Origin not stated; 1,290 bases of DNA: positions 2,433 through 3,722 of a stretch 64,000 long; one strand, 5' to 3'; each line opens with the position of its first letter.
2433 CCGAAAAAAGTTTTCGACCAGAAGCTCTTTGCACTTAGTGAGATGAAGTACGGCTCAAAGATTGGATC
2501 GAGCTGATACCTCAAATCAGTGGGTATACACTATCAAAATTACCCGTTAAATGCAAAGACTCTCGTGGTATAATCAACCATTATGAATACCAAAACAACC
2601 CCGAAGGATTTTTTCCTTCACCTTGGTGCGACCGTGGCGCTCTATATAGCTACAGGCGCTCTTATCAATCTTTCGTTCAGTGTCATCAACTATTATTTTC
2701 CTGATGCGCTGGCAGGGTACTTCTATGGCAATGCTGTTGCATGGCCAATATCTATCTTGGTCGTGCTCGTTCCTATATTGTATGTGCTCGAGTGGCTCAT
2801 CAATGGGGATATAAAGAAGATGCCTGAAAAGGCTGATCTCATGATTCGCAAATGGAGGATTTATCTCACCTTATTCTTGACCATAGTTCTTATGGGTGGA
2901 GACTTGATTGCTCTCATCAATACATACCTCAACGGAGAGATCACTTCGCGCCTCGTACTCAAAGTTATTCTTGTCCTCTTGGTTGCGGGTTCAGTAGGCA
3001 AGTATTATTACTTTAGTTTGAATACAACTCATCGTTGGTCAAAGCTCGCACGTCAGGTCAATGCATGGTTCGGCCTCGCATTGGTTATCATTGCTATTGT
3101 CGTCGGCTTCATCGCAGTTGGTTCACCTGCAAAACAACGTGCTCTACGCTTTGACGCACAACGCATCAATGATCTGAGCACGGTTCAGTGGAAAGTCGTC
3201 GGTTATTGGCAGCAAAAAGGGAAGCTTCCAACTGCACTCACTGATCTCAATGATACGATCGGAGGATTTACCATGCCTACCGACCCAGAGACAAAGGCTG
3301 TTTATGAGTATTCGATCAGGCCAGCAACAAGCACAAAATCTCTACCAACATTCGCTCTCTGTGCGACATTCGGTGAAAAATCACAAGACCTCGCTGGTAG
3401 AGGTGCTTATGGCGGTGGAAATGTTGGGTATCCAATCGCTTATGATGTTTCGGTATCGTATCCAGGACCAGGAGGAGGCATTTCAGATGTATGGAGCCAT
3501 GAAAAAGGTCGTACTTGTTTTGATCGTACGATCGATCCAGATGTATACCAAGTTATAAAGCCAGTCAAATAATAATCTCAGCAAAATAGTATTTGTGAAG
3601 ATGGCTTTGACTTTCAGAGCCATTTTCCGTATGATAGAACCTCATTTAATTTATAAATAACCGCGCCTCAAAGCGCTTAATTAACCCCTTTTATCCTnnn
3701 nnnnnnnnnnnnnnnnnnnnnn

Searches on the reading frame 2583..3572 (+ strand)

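Call 65: search_protein_families(library=pfam, proteins=[window:2583-3572:+], max_evalue=0.00001)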
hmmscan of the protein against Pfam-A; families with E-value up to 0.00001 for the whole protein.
window:2583-3572:+ (329 aa): 1 family
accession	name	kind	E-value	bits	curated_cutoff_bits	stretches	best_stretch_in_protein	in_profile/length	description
PF18920.5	DUF5671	-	5e-16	59.2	28.4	1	9-137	1-127/132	Domain of unknown function (DUF5671)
